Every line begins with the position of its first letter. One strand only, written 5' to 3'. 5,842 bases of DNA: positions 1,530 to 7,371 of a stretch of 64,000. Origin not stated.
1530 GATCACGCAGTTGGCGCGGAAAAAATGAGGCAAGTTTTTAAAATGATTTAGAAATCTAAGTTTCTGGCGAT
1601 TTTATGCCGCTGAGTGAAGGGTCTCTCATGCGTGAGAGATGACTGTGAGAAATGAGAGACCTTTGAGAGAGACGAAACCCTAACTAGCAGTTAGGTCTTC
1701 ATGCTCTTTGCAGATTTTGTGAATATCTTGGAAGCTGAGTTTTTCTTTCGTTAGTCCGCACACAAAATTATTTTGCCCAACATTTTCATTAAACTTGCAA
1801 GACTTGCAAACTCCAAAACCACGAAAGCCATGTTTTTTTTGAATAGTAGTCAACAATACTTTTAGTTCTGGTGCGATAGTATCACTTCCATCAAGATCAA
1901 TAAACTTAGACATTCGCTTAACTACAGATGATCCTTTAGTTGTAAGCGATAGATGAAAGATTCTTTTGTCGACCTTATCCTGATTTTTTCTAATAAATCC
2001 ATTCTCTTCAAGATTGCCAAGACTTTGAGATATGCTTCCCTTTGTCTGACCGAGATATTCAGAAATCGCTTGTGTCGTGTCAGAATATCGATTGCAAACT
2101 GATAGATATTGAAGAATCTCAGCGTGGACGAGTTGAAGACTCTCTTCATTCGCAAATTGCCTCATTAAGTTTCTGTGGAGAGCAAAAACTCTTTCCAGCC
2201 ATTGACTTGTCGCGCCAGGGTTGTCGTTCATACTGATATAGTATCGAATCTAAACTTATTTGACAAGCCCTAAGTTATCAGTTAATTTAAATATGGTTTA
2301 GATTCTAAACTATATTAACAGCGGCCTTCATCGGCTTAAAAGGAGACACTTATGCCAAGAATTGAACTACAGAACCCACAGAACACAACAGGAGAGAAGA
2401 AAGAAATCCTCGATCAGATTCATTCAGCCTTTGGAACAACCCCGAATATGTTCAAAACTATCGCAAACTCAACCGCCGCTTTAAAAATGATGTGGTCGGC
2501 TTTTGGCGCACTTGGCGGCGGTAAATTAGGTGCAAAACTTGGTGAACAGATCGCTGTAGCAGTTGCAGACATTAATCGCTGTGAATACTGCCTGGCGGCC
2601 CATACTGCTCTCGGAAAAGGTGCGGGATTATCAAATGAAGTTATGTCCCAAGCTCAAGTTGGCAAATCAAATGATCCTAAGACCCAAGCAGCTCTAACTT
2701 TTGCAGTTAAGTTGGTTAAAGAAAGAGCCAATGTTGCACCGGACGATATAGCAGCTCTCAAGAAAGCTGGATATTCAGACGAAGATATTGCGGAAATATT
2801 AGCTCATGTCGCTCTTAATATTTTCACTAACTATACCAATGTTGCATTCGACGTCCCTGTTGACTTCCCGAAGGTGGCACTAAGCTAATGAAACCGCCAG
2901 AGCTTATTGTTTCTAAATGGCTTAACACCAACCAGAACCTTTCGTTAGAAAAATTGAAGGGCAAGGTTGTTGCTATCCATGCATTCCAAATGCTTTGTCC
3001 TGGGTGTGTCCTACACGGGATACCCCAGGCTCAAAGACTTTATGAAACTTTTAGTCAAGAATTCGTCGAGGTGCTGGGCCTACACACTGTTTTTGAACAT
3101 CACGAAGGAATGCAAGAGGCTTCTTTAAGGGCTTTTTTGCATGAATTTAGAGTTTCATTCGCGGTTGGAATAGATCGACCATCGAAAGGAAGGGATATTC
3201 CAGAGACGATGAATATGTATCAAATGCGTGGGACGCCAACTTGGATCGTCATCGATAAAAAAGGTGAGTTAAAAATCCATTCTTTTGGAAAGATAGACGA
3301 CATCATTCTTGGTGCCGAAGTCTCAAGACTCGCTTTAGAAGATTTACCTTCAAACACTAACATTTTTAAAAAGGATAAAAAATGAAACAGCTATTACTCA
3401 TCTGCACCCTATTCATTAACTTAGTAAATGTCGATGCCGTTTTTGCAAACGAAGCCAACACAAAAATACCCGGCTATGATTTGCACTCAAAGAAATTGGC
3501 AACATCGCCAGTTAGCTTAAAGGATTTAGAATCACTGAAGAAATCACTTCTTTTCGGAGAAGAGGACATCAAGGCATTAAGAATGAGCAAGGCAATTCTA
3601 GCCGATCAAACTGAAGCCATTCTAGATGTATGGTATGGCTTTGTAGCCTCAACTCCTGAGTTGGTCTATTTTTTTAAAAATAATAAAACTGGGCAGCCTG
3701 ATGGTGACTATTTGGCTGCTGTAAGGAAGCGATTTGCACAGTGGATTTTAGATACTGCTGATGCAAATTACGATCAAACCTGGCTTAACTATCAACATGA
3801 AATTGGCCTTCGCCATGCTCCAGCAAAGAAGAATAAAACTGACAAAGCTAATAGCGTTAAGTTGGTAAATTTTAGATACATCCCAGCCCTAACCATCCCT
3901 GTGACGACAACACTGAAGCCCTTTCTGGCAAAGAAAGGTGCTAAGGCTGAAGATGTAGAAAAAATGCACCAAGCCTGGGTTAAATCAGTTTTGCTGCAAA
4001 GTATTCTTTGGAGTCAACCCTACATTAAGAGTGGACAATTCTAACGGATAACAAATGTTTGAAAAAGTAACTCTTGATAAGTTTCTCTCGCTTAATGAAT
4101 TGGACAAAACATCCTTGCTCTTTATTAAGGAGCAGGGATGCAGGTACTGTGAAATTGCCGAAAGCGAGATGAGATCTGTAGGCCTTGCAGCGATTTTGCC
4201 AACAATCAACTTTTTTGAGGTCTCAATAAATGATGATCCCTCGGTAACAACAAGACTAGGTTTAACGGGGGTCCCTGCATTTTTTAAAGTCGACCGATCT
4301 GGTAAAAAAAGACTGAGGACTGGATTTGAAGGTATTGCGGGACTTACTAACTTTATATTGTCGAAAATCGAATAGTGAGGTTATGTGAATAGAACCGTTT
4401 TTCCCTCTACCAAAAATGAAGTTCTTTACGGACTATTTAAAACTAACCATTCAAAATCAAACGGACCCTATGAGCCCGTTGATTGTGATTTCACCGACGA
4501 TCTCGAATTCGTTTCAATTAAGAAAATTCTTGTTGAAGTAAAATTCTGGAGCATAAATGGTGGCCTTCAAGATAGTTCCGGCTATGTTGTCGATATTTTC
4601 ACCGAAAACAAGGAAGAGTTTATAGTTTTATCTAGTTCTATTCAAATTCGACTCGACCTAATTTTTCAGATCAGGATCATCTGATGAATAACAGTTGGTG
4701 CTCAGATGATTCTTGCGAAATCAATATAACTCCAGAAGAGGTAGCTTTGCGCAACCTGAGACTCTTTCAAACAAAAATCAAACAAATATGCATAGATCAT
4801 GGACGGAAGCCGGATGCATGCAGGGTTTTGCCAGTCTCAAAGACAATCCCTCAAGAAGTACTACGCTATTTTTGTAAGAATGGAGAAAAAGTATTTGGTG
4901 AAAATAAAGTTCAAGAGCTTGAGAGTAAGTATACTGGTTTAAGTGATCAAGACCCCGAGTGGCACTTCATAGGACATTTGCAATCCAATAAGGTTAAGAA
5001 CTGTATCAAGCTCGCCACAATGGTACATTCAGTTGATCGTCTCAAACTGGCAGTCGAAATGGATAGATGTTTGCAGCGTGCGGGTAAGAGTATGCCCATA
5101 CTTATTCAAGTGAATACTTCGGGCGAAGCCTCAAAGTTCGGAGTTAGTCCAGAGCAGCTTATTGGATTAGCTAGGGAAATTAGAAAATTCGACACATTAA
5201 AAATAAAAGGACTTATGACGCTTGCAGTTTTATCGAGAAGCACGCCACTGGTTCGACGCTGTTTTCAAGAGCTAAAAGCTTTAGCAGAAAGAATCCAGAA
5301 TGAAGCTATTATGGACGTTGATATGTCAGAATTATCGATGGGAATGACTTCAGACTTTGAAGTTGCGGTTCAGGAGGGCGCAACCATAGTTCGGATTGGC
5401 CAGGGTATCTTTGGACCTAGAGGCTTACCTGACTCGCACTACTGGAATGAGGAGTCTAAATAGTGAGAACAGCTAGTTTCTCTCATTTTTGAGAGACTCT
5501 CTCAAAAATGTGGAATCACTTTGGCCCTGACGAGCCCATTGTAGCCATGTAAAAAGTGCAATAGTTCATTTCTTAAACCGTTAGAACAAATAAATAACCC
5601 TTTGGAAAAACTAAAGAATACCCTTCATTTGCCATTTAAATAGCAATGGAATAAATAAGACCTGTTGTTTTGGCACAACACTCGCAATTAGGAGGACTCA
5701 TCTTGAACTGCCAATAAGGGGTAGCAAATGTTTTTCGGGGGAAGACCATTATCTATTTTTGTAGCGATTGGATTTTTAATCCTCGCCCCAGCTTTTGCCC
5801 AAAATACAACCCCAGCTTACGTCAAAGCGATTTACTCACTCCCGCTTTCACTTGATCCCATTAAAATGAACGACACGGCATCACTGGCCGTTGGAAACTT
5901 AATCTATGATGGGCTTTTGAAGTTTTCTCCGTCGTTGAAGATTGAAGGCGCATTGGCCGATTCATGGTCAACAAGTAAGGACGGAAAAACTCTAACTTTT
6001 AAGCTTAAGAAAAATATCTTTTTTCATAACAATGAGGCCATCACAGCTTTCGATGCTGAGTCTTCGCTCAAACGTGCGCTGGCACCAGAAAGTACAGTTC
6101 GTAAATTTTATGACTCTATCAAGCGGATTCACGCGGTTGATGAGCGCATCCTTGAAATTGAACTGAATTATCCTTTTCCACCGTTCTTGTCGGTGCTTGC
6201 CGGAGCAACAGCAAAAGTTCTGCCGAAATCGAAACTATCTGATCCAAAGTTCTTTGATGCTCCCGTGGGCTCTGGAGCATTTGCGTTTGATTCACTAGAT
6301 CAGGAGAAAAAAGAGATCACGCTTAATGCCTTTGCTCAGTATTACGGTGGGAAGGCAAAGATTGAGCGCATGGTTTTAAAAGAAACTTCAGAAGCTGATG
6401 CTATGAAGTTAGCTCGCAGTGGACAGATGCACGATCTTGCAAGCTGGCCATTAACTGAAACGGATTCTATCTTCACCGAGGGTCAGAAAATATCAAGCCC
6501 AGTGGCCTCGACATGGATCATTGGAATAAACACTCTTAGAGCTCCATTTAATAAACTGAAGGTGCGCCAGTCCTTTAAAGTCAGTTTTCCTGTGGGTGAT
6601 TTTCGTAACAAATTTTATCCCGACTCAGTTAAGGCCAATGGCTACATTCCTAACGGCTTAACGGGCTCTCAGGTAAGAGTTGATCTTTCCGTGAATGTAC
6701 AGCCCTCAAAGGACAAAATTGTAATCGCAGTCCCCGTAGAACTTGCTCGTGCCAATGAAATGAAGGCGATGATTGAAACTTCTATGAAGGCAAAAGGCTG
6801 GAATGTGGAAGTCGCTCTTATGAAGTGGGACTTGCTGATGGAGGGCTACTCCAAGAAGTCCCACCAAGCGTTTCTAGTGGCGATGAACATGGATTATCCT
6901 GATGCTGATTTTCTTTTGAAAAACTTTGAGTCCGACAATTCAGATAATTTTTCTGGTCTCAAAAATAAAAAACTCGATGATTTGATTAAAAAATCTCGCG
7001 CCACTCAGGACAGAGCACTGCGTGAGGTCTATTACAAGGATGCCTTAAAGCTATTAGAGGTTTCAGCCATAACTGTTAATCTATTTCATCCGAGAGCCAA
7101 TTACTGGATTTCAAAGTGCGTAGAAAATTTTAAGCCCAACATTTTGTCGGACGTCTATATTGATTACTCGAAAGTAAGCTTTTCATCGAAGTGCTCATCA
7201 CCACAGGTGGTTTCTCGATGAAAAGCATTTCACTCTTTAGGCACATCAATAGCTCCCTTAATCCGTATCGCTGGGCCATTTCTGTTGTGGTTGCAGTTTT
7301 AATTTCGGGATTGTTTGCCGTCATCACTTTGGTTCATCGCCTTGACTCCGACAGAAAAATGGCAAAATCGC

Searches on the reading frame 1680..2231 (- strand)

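Call 15: search_protein_families(library=pfam, proteins=[window:1680-2231:-], max_evalue=0.0001)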
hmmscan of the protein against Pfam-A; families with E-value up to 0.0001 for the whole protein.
window:1680-2231:- (183 aa): 6 families
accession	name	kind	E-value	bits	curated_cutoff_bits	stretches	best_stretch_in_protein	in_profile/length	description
PF12802.13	MarR_2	-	4.2e-08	33.7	27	1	34-91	5-61/61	MarR family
PF13463.12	HTH_27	-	6.7e-08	33.1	22.2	1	36-100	5-68/68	Winged helix DNA-binding domain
PF13601.12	HTH_34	-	1.7e-06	28.5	27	1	38-108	4-73/80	Winged helix DNA-binding domain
PF22381.2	Staph_reg_Sar_Rot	-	3.3e-06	27.5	27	1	25-107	5-85/85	Transcriptional regulator SarA/Rot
PF01978.25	TrmB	-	6e-05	23.3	25.6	0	34-91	6-61/68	Sugar-specific transcriptional regulator TrmB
PF01047.28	MarR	-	7.2e-05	23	24.6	0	52-91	19-58/59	MarR family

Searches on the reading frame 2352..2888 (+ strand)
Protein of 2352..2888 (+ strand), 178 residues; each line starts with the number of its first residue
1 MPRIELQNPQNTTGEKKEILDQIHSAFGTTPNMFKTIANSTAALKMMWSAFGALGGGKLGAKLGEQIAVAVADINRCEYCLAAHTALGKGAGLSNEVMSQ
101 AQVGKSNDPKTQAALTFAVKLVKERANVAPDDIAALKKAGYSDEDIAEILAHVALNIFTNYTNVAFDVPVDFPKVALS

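Call 15: search_protein_families(library=pfam, proteins=[window:2352-2888:+], max_evalue=0.0001)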
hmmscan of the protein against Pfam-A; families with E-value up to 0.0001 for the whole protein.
window:2352-2888:+ (178 aa): 1 family
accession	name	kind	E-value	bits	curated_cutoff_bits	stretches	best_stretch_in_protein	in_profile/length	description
PF02627.25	CMD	-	1.6e-13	50.9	23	1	50-99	11-60/84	Carboxymuconolactone decarboxylase family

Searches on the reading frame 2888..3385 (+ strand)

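Call 15: search_protein_families(library=pfam, proteins=[window:2888-3385:+], max_evalue=0.0001)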
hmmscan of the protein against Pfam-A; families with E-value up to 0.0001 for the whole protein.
window:2888-3385:+ (165 aa): 2 families
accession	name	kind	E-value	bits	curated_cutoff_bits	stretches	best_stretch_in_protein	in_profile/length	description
PF00578.27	AhpC-TSA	-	1.8e-07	31.6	26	1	15-129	15-122/124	AhpC/TSA family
PF08534.16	Redoxin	-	3.4e-06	27.4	26.6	1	13-129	16-129/148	Redoxin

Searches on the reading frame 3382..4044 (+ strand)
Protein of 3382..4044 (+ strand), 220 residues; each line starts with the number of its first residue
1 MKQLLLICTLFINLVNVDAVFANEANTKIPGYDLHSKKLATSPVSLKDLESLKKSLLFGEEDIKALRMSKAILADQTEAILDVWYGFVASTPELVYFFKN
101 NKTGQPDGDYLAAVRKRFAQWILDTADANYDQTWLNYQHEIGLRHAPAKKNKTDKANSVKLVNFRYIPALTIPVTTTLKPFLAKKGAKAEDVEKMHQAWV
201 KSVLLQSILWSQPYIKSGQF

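Call 15: search_protein_families(library=pfam, proteins=[window:3382-4044:+], max_evalue=0.0001)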
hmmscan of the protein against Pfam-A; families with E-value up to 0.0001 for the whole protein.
window:3382-4044:+ (220 aa): 1 family
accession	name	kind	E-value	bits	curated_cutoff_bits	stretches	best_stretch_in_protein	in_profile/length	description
PF11563.14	Protoglobin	-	2.4e-28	99.6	25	1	48-218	4-156/158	Protoglobin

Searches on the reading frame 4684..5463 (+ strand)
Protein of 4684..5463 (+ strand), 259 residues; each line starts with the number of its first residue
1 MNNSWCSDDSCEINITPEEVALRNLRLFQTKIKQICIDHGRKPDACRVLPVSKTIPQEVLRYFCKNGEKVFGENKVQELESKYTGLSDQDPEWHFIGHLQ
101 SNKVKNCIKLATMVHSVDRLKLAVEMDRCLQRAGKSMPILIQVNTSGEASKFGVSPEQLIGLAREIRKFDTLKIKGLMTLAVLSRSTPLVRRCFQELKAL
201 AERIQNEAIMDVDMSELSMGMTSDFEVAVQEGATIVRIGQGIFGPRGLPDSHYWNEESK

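Call 15: search_protein_families(library=pfam, proteins=[window:4684-5463:+], max_evalue=0.0001)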
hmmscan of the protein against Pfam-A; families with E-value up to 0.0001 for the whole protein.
window:4684-5463:+ (259 aa): 1 family
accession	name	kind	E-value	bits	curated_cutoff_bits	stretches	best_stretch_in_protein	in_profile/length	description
PF01168.26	Ala_racemase_N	-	2.4e-16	60.5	24.1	1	57-245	37-218/220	Alanine racemase, N-terminal domain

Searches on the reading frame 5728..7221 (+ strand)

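Call 15: search_protein_families(library=pfam, proteins=[window:5728-7221:+], max_evalue=0.0001)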
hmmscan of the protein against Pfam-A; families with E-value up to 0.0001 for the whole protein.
window:5728-7221:+ (497 aa): 1 family
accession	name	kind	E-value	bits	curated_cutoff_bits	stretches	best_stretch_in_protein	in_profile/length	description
PF00496.27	SBP_bac_5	-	3.9e-50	171.4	32.4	1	71-406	1-366/368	Bacterial extracellular solute-binding proteins, family 5 Middle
